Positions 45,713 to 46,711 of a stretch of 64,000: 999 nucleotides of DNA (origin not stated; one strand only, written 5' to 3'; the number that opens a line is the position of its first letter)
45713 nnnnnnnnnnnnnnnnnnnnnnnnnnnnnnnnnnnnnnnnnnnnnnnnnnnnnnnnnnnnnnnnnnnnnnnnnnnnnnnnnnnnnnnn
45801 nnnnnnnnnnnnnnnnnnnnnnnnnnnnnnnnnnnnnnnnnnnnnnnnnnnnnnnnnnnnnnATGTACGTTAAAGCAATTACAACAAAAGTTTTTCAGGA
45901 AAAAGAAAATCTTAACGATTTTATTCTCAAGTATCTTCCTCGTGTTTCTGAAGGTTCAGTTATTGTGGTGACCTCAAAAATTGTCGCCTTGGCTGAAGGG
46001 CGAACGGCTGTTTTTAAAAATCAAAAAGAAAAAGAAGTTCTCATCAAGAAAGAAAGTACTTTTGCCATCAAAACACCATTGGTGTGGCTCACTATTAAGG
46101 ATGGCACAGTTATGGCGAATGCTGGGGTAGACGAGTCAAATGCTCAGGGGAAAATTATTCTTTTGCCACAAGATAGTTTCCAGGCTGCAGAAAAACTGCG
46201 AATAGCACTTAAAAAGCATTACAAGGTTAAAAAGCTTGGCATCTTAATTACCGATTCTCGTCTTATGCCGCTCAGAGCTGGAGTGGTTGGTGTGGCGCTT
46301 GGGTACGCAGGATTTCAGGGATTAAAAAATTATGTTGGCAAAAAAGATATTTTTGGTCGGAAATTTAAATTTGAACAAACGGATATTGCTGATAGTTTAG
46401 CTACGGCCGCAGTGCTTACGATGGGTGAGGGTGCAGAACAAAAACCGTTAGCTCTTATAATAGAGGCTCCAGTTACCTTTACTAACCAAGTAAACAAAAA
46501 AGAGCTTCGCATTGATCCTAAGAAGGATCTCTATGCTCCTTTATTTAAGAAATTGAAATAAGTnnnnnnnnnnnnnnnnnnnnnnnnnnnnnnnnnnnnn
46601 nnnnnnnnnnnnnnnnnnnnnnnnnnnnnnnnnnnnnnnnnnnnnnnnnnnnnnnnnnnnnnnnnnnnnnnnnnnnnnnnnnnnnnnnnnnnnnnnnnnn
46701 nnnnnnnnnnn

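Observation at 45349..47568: RibD_C (DHFR-like), CofE-like and ATP-grasp (CofF/RimK-like) gene triad in a genome with no F420 biosynthesis context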

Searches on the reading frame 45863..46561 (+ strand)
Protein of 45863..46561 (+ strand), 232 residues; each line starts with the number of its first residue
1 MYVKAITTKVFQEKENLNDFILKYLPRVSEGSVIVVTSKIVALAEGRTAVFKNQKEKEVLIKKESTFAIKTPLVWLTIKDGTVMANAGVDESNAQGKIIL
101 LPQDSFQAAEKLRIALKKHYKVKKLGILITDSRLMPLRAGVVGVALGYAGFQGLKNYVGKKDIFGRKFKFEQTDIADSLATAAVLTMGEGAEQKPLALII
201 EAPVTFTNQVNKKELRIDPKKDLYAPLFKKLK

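Call 3: search_protein_families(library=pfam, proteins=[window:45863-46561:+], max_evalue=0.01)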
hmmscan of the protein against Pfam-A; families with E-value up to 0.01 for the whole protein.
window:45863-46561:+ (232 aa): 2 families
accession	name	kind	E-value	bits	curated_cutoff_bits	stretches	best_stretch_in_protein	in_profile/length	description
PF01996.21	F420_ligase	-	1.5e-37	129.7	25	1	6-199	2-216/218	F420-0:Gamma-glutamyl ligase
PF03548.22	LolA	-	0.0036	17.5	23.6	0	43-126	50-135/165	Outer membrane lipoprotein carrier protein LolA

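Call 4: search_protein_families(library=ncbifam, proteins=[window:45863-46561:+], max_evalue=0.01)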
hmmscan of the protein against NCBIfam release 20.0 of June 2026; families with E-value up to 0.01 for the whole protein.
window:45863-46561:+ (232 aa): 4 families
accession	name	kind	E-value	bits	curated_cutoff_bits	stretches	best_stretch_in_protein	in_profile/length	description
TIGR04132.1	intra_fol_E_lig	hypoth_equivalog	3.1e-64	216.6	350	1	1-230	1-236/241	putative folate metabolism gamma-glutamate ligase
TIGR01916.1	F420_cofE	equivalog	2.8e-40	138.3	180.65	1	10-222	11-241/244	coenzyme F420-0:L-glutamate ligase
NF009809.0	PRK13293.1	equivalog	6.9e-38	130.5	274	1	58-224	77-243/253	coenzyme F420-0:L-glutamate ligase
NF009810.0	PRK13294.1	equivalog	3.2e-32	112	304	1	11-216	24-235/449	coenzyme F420-0:L-glutamate ligase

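Call 7: find_homologous_proteins(query=window:45863-46561:+, max_evalue=0.00001)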
Query window:45863-46561:+ (232 aa): 3775 proteins with E <= 0.00001 among 4738 candidates; the best 120 are listed.
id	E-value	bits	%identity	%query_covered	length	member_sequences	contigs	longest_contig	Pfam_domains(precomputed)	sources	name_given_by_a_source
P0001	6.6e-142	488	100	100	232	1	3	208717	PF01996.22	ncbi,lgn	-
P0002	1.1e-112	393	79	100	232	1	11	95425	PF01996.22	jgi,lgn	jgi:coenzyme F420-0:L-glutamate ligase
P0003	4.7e-108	378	75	100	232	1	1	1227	PF01996.22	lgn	-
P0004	5.6e-106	371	75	100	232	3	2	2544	PF01996.22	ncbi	-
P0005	3.7e-104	365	72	100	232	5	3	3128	PF01996.22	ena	-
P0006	4.8e-104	365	76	100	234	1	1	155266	PF01996.22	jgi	jgi:F420-0:gamma-glutamyl ligase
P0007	1.6e-103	363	73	100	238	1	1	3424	PF01996.22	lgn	-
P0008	1.0e-98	347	70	100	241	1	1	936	PF01996.22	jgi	-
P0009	4.2e-98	345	71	100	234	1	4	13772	PF01996.22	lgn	-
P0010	4.4e-97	342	69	100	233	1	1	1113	PF01996.22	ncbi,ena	-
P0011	5.4e-97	342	69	100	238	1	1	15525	PF01996.22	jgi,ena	-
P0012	6.0e-97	341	68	100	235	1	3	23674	PF01996.22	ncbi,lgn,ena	-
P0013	6.7e-97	341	69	98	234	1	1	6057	PF01996.22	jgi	-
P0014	9.5e-97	341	69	100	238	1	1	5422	PF01996.22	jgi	jgi:coenzyme F420-0:L-glutamate ligase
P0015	9.7e-97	341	68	100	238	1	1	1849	PF01996.22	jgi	jgi:F420-0:gamma-glutamyl ligase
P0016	1.0e-96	341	67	100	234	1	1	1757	PF01996.22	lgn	-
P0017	1.3e-96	340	70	98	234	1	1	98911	PF01996.22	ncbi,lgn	ncbi:MAG: coenzyme F420-0:L-glutamate ligase [Patescibacteria group bacterium]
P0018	1.4e-96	340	69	100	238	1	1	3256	PF01996.22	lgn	-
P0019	1.5e-96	340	69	100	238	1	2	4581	PF01996.22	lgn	-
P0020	1.6e-96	340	69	100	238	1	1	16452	PF01996.22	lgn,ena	-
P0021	1.8e-96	340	70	98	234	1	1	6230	PF01996.22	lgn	-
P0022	6.1e-96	338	66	100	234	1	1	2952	PF01996.22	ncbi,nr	ncbi:MAG: coenzyme F420-0:L-glutamate ligase [Candidatus Pacebacteria bacterium]|nr:coenzyme F420-0:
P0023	6.1e-96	338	68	100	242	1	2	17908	PF01996.22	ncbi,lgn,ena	-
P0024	6.2e-96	338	69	100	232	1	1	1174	PF01996.22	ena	-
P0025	6.6e-96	338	66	100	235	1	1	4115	PF01996.22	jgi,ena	jgi:coenzyme F420-0:L-glutamate ligase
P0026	6.7e-96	338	66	100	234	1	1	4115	PF01996.22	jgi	-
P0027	6.9e-96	338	66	100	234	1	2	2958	PF01996.22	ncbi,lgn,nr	ncbi:MAG: coenzyme F420-0:L-glutamate ligase [Candidatus Pacebacteria bacterium]|nr:coenzyme F420-0:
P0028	7.1e-96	338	69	100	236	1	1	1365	PF01996.22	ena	-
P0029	7.1e-96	338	69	100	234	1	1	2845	PF01996.22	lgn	-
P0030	7.7e-96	338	68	99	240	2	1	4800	PF01996.22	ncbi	-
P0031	8.4e-96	338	68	100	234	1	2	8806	PF01996.22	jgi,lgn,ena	jgi:F420-0:gamma-glutamyl ligase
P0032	8.6e-96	338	66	98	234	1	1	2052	PF01996.22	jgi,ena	-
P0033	1.1e-95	337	70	100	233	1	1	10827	PF01996.22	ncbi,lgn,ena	ncbi:MAG: coenzyme F420-0:L-glutamate ligase [bacterium]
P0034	1.2e-95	337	69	98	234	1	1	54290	PF01996.22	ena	-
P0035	1.3e-95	337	67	100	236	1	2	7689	PF01996.22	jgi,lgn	jgi:coenzyme F420-0:L-glutamate ligase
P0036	1.5e-95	337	69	98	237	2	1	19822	PF01996.22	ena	-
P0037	1.6e-95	337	71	98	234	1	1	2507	PF01996.22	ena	-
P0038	1.8e-95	337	67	100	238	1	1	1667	PF01996.22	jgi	jgi:coenzyme F420-0:L-glutamate ligase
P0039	1.8e-95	337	66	100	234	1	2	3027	PF01996.22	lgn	-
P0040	2.0e-95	336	66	100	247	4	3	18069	PF01996.22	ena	-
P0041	2.2e-95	336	69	98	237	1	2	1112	PF01996.22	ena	-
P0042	2.5e-95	336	70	98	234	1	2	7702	PF01996.22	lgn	-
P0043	2.7e-95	336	68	98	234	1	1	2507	PF01996.22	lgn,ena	-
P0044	3.6e-95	336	69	100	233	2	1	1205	PF01996.22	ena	-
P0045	3.6e-95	336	67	100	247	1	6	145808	PF01996.22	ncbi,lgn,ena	ncbi:MAG: coenzyme F420-0:L-glutamate ligase [Patescibacteria group bacterium]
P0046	4.6e-95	335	68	100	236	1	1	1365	PF01996.22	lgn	-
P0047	5.4e-95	335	67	100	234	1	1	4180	PF01996.22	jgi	jgi:coenzyme F420-0:L-glutamate ligase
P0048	6.0e-95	335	68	100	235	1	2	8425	PF01996.22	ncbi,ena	-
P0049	7.0e-95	335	66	100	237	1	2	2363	PF01996.22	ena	-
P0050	7.1e-95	335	68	100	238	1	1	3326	PF01996.22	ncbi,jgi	jgi:F420-0:gamma-glutamyl ligase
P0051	7.4e-95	335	66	100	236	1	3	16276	PF01996.22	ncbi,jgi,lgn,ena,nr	ncbi:MAG TPA: coenzyme F420-0:L-glutamate ligase [Candidatus Paceibacterota bacterium]|jgi:coenzyme 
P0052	8.3e-95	334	66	100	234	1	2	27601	PF01996.22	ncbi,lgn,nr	ncbi:MAG: ligase protein [Patescibacteria group bacterium]|nr:ligase protein [Patescibacteria group 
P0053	8.7e-95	334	69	98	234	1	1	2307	PF01996.22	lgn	-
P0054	9.4e-95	334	69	100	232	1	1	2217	PF01996.22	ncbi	-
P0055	9.5e-95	334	67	100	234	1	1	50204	PF01996.22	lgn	-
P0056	9.5e-95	334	68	100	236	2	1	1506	PF01996.22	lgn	-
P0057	1.0e-94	334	66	100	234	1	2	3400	PF01996.22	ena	-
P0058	1.2e-94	334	66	100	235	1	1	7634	PF01996.22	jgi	jgi:coenzyme F420-0:L-glutamate ligase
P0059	1.9e-94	333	69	99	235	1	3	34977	PF01996.22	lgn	-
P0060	2.2e-94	333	68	98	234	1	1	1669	PF01996.22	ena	-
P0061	2.2e-94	333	65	100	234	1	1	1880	PF01996.22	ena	-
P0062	2.3e-94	333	67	100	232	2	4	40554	PF01996.22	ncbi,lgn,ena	ncbi:MAG: coenzyme F420-0:L-glutamate ligase [Patescibacteria group bacterium]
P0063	2.3e-94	333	67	98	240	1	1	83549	PF01996.22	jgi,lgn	jgi:coenzyme F420-0:L-glutamate ligase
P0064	2.4e-94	333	69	100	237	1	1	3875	PF01996.22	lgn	-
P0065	2.5e-94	333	68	100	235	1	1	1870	PF01996.22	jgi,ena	-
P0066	2.6e-94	333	67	100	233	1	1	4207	PF01996.22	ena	-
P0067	2.6e-94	333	67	100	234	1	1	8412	PF01996.22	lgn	-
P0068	3.0e-94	333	66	100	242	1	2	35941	PF01996.22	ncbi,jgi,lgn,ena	-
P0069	3.3e-94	332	66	100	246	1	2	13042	PF01996.22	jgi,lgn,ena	jgi:coenzyme F420-0:L-glutamate ligase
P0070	3.5e-94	332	67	100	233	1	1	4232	PF01996.22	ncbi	-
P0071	3.8e-94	332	66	98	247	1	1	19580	PF01996.22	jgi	jgi:coenzyme F420-0:L-glutamate ligase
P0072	4.0e-94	332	65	100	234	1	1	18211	PF01996.22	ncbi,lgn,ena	-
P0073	4.2e-94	332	69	100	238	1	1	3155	PF01996.22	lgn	-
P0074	4.8e-94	332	67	100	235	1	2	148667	PF01996.22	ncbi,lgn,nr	ncbi:MAG: coenzyme F420-0:L-glutamate ligase [Candidatus Pacebacteria bacterium]|nr:coenzyme F420-0:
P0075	5.0e-94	332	69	99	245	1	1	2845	PF01996.22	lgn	-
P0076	5.3e-94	332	66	100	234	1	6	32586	PF01996.22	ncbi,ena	ncbi:MAG: coenzyme F420-0:L-glutamate ligase [Patescibacteria group bacterium]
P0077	5.5e-94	332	66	100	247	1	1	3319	PF01996.22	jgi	jgi:F420-0:gamma-glutamyl ligase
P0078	5.8e-94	332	64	100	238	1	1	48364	PF01996.22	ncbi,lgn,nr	ncbi:MAG TPA: coenzyme F420-0:L-glutamate ligase [Candidatus Paceibacterota bacterium]|nr:coenzyme F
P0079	5.9e-94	332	68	98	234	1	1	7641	PF01996.22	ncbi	-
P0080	6.4e-94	332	67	100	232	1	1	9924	PF01996.22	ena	-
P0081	7.0e-94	331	65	100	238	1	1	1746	PF01996.22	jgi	jgi:coenzyme F420-0:L-glutamate ligase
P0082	7.8e-94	331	69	98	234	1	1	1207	PF01996.22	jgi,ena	-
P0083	8.3e-94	331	67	100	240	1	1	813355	PF01996.22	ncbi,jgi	ncbi:MAG: coenzyme F420-0:L-glutamate ligase [Candidatus Paceibacterota bacterium]|jgi:coenzyme F420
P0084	8.3e-94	331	67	99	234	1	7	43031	PF01996.22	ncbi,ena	-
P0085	8.4e-94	331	67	100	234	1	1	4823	PF01996.22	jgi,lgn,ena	-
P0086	8.6e-94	331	65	100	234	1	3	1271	PF01996.22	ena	-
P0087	8.7e-94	331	66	100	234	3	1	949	PF01996.22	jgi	jgi:coenzyme F420-0:L-glutamate ligase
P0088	8.7e-94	331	67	100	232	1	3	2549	PF01996.22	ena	-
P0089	9.8e-94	331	67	100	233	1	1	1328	PF01996.22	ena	-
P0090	1.0e-93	331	66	100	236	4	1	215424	PF01996.22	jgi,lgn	jgi:coenzyme F420-0:L-glutamate ligase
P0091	1.1e-93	331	68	100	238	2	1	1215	PF01996.22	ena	-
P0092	1.2e-93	331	66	98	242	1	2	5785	PF01996.22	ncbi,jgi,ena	-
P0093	1.4e-93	330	65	100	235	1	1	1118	PF01996.22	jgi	jgi:F420-0:gamma-glutamyl ligase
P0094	1.5e-93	330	67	100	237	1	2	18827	PF01996.22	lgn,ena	-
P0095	1.6e-93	330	66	97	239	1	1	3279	PF01996.22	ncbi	-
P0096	1.7e-93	330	66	100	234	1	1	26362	PF01996.22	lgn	-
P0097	1.8e-93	330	68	100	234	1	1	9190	PF01996.22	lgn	-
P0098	1.8e-93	330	67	98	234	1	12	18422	PF01996.22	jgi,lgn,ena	-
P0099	1.8e-93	330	66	100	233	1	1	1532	PF01996.22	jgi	-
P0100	1.9e-93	330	67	100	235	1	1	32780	PF01996.22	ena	-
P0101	2.0e-93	330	65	100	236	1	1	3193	PF01996.22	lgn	-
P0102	2.3e-93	330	66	100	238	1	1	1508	PF01996.22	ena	-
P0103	2.6e-93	330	66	98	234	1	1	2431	PF01996.22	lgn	-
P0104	2.8e-93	329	66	99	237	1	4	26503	PF01996.22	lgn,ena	-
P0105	3.0e-93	329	67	99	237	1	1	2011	PF01996.22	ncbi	-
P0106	3.1e-93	329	66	100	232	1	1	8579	PF01996.22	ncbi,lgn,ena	-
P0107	3.4e-93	329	66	100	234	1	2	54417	PF01996.22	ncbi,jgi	jgi:coenzyme F420-0:L-glutamate ligase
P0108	3.5e-93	329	67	98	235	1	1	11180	PF01996.22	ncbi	-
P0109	3.6e-93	329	65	100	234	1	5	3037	PF01996.22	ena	-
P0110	3.6e-93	329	67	100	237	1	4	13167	PF01996.22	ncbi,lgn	-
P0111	3.7e-93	329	64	100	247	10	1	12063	PF01996.22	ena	-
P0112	3.9e-93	329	66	98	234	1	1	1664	PF01996.22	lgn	-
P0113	4.0e-93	329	65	100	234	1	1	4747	PF01996.22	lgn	-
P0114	4.1e-93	329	67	99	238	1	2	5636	PF01996.22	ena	-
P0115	4.1e-93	329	67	98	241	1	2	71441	PF01996.22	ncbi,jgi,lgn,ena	ncbi:MAG: coenzyme F420-0:L-glutamate ligase [Candidatus Paceibacterota bacterium]|jgi:coenzyme F420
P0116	4.8e-93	329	65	100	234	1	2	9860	PF01996.22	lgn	-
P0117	5.1e-93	329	67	100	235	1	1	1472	PF01996.22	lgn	-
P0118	5.4e-93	329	66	100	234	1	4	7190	PF01996.22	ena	-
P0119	5.4e-93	329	69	98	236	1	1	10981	PF01996.22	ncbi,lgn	-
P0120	5.7e-93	328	67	99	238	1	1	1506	PF01996.22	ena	-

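Call 8: find_encoding_contigs(protein=P0083, flank=8000, max_places=2)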
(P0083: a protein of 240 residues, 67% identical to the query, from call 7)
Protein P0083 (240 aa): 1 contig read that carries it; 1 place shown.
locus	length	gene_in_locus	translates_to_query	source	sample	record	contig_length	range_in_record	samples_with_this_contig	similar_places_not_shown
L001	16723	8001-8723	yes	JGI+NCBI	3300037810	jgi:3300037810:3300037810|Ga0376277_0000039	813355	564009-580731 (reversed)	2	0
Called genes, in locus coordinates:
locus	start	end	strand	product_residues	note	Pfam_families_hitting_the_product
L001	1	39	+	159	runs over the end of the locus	PF00466:Ribosomal_L10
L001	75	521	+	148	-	PF16320:Ribosomal_L12_N, PF00542:Ribosomal_L12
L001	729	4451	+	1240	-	PF01471:PG_binding_1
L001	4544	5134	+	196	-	-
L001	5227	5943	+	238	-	PF05552:MS_channel_1st_1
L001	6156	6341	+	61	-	PF00584:SecE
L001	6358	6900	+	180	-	PF02357:NusG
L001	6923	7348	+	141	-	PF03946:Ribosomal_L11_N, PF00298:Ribosomal_L11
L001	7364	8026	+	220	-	PF02592:Vut_1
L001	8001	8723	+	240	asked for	PF01996:F420_ligase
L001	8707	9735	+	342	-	PF02786:CPSase_L_D2 (faint), PF07478:Dala_Dala_lig_C, PF02655:ATP-grasp_3 (faint), PF08443:RimK (weak)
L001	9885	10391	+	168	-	PF00383:dCMP_cyt_deam_1, PF14437:MafB19-deam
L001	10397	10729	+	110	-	PF12643:MazG-like (weak)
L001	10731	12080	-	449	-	PF02511:Thy1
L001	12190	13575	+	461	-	PF00270:DEAD, PF16203:ERCC3_RAD25_C (faint), PF00271:Helicase_C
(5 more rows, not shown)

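Call 9: find_encoding_contigs(protein=P0090, flank=8000, max_places=2)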
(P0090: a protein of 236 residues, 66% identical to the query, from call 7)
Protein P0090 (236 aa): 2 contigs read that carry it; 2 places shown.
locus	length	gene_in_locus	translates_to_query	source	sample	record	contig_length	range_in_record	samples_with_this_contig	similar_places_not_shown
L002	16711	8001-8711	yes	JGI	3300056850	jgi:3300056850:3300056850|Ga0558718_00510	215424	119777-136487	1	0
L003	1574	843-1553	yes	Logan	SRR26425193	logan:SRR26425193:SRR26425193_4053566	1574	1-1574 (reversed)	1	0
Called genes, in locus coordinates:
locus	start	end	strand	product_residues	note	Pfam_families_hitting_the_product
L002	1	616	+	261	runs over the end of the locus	PF04402:SIMPL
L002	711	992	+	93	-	PF02583:Trns_repr_metal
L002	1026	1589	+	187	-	PF03713:DUF305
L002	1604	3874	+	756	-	PF00403:HMA, PF00122:E1-E2_ATPase, PF00702:Hydrolase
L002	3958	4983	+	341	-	PF00403:HMA, PF13386:DsbD_2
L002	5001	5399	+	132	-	PF13473:Cupredoxin_1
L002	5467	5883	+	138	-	PF03713:DUF305, PF13628:DUF4142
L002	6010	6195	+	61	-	PF00584:SecE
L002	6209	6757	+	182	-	PF02357:NusG, PF00467:KOW (weak)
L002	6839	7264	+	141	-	PF03946:Ribosomal_L11_N, PF00298:Ribosomal_L11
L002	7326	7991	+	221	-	PF02592:Vut_1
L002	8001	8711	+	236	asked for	PF01996:F420_ligase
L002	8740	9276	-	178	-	PF22769:DCD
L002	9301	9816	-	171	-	PF00186:DHFR_1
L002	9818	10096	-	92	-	PF01371:Trp_repressor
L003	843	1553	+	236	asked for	PF01996:F420_ligase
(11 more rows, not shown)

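Call 10: find_encoding_contigs(protein=P0006, flank=8000, max_places=2)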
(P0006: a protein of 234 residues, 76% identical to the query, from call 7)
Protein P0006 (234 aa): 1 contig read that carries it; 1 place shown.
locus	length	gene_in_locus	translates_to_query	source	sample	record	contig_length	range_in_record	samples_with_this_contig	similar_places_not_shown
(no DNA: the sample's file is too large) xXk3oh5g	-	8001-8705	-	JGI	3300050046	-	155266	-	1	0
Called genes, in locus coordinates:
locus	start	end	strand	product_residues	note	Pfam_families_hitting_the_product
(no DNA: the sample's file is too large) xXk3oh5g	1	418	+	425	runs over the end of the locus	PF02687:FtsX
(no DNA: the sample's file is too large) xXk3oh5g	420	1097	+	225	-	PF00005:ABC_tran, PF02463:SMC_N (faint)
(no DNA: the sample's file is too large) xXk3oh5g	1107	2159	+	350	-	PF01180:DHO_dh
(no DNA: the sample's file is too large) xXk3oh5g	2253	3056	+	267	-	PF04402:SIMPL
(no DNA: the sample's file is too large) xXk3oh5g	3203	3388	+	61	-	PF00584:SecE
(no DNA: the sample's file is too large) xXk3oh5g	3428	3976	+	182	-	PF02357:NusG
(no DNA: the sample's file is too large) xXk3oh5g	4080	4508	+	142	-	PF03946:Ribosomal_L11_N, PF00298:Ribosomal_L11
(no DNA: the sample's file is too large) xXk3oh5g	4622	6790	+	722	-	PF01471:PG_binding_1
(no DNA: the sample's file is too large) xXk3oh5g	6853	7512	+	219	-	PF02592:Vut_1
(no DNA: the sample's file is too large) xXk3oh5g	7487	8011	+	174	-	PF00186:DHFR_1, PF01872:RibD_C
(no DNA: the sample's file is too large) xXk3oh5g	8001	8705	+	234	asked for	PF01996:F420_ligase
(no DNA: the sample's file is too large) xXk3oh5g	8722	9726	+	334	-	PF07478:Dala_Dala_lig_C, PF08443:RimK (weak)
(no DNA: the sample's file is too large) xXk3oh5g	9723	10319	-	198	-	-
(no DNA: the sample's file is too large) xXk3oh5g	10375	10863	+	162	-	PF00383:dCMP_cyt_deam_1, PF14437:MafB19-deam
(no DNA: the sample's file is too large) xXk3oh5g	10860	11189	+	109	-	PF12643:MazG-like (faint)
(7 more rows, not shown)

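Call 22: find_related_loci(query=window:45863-46561:+, collection=genome_contigs, flank=7000)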
Query window:45863-46561:+ (232 aa) in genome_contigs; peptide patterns used: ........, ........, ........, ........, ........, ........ (x = any residue, [..] = any of these).
166 stretches matched a pattern; 3 encode a relative of the query (tblastn E <= 1e-3); 3 distinct loci.
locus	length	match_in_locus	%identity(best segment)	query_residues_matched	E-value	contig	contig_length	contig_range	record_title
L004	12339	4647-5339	68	1-231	2e-107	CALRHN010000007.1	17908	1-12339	MAG: Candidatus Nomurabacteria bacterium isolate Ike-100m-35 genome assembly, contig: Ike-100-c1112, whole genome shotgu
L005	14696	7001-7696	59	1-232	2e-89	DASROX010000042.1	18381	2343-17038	MAG TPA_asm: Candidatus Saccharimonadales bacterium isolate SMAG_U10279 k141_91062, whole genome shotgun sequence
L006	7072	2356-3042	65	1-232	2e-88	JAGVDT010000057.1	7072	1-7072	MAG: Candidatus Paceibacterota bacterium isolate WC_15 c_000000099228, whole genome shotgun sequence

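Call 24: find_related_loci(query=A1, collection=metagenome_contigs, flank=7000)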
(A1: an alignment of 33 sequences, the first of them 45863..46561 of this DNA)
Query A1 (232 aa) in metagenome_contigs; peptide patterns used: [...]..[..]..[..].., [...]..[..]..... (x = any residue, [..] = any of these).
600 stretches matched a pattern (row limit reached: there are more); 511 encode a relative of the query (tblastn E <= 1e-3); the best 80 are kept; 80 distinct loci.
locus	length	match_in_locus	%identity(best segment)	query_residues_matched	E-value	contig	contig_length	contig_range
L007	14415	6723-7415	69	1-231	2e-106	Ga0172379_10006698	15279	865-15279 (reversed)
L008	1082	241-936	69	1-232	3e-115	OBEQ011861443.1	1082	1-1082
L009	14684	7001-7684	69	1-228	5e-104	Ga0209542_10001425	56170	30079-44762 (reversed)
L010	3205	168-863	68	1-232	2e-106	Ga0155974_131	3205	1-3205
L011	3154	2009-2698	67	1-230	6e-106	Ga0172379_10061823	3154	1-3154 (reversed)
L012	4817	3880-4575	66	1-232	1e-103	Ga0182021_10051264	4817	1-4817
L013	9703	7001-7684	67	1-228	1e-102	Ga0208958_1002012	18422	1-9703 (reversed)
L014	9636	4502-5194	66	1-231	5e-102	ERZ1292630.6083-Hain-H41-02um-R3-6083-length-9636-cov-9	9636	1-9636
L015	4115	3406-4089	66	1-228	9e-103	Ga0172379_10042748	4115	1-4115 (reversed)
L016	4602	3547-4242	64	1-232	4e-102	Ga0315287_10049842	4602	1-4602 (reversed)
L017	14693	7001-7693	67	1-231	8e-102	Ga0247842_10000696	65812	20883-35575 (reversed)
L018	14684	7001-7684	67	1-228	7e-102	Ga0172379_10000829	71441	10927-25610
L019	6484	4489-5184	67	1-232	5e-101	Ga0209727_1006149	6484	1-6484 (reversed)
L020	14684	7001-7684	65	1-228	5e-100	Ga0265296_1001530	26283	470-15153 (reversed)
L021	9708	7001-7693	65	1-231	1e-99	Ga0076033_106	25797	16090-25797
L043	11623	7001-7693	61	1-231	2e-96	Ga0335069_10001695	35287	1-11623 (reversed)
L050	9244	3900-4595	59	1-232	1e-95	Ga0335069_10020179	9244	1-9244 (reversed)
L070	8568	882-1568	63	1-232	5e-94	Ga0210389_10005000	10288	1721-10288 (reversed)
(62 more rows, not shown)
